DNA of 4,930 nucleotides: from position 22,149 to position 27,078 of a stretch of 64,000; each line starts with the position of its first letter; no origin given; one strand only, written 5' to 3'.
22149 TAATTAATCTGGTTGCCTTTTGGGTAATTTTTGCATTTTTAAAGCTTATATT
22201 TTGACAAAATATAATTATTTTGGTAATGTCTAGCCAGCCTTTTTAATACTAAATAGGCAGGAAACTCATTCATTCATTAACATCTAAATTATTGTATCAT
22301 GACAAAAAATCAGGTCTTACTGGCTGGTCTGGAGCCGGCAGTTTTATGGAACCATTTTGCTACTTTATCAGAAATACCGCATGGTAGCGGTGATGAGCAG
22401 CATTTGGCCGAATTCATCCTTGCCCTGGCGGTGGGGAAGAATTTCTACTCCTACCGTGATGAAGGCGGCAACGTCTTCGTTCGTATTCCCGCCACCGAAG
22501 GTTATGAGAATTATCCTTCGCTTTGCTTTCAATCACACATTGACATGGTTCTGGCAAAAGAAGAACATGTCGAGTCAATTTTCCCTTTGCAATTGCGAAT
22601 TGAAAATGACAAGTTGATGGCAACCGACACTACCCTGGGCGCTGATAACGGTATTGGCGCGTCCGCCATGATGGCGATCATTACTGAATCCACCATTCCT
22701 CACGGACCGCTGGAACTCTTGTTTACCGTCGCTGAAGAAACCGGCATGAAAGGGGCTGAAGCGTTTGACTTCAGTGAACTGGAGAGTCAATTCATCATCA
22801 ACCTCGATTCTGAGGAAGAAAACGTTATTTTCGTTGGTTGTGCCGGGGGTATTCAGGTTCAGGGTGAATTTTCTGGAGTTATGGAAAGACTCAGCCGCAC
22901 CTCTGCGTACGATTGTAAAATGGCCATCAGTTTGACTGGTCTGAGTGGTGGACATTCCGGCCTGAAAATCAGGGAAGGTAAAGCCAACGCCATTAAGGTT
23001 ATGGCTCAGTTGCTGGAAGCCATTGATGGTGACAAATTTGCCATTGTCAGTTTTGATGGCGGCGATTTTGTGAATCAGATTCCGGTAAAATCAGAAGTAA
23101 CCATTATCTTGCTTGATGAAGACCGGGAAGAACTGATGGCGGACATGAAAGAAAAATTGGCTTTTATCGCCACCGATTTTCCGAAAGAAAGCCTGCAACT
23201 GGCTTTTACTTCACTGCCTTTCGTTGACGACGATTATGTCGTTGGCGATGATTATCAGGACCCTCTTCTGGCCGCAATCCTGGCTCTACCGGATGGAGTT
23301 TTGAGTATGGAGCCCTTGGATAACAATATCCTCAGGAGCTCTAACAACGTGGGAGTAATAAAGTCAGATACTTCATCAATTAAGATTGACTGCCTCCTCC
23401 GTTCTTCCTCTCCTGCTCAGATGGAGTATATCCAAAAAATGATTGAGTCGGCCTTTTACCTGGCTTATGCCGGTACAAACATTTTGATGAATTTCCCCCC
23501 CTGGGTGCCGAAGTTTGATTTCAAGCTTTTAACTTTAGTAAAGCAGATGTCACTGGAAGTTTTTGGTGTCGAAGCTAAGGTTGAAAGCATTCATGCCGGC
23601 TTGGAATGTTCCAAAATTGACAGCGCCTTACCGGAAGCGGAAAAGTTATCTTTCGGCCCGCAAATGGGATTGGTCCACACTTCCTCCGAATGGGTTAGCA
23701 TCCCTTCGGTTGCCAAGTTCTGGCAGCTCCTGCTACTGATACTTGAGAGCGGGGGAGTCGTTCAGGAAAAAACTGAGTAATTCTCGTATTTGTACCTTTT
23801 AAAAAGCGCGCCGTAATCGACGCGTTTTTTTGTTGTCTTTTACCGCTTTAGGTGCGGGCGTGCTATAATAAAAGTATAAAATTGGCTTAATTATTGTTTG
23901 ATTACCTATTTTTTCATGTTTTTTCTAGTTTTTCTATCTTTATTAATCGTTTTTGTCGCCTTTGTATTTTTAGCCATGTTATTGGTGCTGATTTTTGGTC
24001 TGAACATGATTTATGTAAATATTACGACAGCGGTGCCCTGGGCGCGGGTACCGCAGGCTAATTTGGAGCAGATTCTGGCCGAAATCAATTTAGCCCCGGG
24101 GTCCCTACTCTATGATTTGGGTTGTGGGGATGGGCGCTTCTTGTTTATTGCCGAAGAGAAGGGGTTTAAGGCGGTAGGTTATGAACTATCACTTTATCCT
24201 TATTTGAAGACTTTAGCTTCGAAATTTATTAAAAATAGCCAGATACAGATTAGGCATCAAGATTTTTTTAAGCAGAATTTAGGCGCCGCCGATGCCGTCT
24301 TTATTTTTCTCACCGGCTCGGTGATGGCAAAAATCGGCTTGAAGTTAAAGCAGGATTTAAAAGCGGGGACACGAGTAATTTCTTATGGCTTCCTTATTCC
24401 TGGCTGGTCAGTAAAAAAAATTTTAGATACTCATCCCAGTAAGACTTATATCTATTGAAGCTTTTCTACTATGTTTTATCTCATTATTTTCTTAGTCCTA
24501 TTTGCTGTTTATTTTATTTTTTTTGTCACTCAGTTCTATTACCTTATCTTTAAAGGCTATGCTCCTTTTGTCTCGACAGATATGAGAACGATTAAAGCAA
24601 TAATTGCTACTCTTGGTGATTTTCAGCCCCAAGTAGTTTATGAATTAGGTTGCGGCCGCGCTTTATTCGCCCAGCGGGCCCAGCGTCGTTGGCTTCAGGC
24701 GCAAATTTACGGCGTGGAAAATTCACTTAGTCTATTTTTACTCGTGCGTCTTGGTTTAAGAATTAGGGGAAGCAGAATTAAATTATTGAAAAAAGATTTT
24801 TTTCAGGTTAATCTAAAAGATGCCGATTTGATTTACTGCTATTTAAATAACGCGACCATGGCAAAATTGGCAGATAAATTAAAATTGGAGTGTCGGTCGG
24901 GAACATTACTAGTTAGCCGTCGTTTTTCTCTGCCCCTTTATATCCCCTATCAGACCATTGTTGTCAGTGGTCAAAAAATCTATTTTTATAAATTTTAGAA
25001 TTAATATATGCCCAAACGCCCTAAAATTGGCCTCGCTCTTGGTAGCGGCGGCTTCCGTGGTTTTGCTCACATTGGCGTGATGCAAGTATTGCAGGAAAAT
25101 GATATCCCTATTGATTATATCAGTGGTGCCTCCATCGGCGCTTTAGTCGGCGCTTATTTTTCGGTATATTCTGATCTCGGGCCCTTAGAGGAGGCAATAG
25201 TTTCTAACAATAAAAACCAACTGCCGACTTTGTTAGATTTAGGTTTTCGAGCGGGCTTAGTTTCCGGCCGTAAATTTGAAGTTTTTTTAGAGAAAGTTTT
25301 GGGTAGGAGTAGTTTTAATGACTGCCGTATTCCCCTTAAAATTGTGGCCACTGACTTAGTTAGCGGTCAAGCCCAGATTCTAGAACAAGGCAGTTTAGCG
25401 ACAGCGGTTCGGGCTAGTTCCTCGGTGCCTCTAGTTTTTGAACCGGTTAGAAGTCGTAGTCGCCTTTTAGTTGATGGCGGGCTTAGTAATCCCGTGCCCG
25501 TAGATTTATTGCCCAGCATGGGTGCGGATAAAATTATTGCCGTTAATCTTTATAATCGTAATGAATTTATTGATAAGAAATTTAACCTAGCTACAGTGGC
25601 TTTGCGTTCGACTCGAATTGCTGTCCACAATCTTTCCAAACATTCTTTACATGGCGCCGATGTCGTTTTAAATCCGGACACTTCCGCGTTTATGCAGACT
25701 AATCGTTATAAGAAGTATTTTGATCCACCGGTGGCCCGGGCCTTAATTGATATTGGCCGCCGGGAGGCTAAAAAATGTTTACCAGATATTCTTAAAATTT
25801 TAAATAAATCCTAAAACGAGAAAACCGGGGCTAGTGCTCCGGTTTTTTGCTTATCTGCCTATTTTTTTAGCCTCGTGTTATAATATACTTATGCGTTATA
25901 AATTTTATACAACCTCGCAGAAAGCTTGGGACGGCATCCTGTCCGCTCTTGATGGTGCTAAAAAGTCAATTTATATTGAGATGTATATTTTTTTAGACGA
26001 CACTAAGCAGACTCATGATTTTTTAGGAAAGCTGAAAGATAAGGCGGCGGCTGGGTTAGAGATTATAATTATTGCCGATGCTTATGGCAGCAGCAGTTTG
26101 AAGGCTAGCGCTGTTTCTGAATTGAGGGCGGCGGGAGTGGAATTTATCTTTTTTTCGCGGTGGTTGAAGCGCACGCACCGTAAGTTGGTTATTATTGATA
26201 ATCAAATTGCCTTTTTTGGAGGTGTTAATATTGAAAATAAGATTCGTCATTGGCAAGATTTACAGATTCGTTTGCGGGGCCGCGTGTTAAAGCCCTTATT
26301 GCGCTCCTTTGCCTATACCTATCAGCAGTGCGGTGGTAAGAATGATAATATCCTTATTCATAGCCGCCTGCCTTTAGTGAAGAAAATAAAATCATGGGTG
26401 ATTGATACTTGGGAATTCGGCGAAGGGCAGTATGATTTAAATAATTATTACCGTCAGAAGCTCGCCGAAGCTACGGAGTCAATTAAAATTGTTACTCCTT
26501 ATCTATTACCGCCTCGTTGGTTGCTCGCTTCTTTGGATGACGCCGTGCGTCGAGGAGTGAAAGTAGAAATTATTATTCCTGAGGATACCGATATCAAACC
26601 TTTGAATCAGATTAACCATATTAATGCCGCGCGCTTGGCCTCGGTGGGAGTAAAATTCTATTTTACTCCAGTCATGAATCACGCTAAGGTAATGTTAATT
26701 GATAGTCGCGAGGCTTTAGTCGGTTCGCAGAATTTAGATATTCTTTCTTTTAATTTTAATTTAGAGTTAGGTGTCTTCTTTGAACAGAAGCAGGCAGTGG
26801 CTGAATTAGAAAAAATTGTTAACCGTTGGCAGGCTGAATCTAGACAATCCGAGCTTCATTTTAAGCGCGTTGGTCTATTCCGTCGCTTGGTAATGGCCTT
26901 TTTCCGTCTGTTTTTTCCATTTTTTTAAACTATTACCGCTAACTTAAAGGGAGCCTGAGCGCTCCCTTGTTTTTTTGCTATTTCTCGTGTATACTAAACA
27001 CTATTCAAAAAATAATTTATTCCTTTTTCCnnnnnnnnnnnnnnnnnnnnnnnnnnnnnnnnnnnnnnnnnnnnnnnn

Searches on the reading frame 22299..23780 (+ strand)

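Call 10: search_protein_families(library=pfam, proteins=[window:22299-23780:+], max_evalue=0.001)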
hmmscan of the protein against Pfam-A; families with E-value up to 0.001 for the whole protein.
window:22299-23780:+ (493 aa): 3 families
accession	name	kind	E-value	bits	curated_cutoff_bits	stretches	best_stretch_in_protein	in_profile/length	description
PF01546.33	Peptidase_M20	-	8.8e-12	45.8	24.6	1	76-482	1-204/206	Peptidase family M20/M25/M40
PF07687.19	M20_dimer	-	2.6e-07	31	21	1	211-288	2-100/107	Peptidase dimerisation domain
PF04389.22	Peptidase_M28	-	0.0001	22.6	21.3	1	58-204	1-123/193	Peptidase family M28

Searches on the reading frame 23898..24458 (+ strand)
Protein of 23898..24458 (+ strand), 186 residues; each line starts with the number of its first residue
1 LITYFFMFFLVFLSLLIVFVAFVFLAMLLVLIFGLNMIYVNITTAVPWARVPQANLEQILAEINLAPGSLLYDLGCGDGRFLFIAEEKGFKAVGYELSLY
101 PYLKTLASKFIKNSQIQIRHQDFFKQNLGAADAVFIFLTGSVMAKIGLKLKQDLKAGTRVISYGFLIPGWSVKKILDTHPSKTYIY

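Call 10: search_protein_families(library=pfam, proteins=[window:23898-24458:+], max_evalue=0.001)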
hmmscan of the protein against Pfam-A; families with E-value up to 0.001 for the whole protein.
window:23898-24458:+ (186 aa): 3 families
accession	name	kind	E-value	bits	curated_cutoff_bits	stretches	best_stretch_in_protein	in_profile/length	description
PF13489.12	Methyltransf_23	-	1.6e-05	25.1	27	1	54-129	11-76/164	Methyltransferase domain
PF08123.19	DOT1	-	0.00037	20.6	23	0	55-165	30-159/205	Histone methylation protein DOT1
PF07021.18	MetW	-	0.00079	19.5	21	1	65-99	11-46/193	Methionine biosynthesis protein MetW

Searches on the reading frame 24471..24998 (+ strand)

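Call 10: search_protein_families(library=pfam, proteins=[window:24471-24998:+], max_evalue=0.001)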
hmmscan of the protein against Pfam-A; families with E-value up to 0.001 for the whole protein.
window:24471-24998:+ (175 aa): 1 family
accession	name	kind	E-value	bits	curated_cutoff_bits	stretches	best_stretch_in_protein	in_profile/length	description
PF13649.12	Methyltransf_25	-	0.00016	22.8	27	1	56-125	1-72/97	Methyltransferase domain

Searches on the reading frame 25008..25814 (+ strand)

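Call 10: search_protein_families(library=pfam, proteins=[window:25008-25814:+], max_evalue=0.001)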
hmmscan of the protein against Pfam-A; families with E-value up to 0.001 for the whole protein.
window:25008-25814:+ (268 aa): 1 family
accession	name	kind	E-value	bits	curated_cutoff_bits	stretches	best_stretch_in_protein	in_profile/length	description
PF01734.28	Patatin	-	2.5e-34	119.6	27.7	1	9-168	1-190/191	Patatin-like phospholipase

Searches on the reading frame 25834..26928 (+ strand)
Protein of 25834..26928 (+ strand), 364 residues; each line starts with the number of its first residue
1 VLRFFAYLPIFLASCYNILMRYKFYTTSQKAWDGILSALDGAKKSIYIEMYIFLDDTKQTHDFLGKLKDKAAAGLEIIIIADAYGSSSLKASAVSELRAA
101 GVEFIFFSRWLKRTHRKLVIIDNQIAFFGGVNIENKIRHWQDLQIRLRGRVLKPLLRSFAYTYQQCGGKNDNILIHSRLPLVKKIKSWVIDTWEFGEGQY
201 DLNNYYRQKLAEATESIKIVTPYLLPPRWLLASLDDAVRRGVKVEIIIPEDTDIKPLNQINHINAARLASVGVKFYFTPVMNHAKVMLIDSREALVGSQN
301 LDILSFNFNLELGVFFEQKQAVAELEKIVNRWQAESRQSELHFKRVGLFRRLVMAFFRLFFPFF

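Call 10: search_protein_families(library=pfam, proteins=[window:25834-26928:+], max_evalue=0.001)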
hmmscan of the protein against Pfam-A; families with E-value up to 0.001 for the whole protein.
window:25834-26928:+ (364 aa): 3 families
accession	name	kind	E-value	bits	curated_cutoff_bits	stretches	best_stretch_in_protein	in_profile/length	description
PF13091.12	PLDc_2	-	1e-39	135.9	27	2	207-331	2-130/132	PLD-like domain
PF00614.28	PLDc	-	2.6e-08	34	21.9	0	113-133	4-24/28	Phospholipase D Active site motif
PF11495.14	Regulator_TrmB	-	0.00049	19.9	22.2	0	202-300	11-98/233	Archaeal transcriptional regulator TrmB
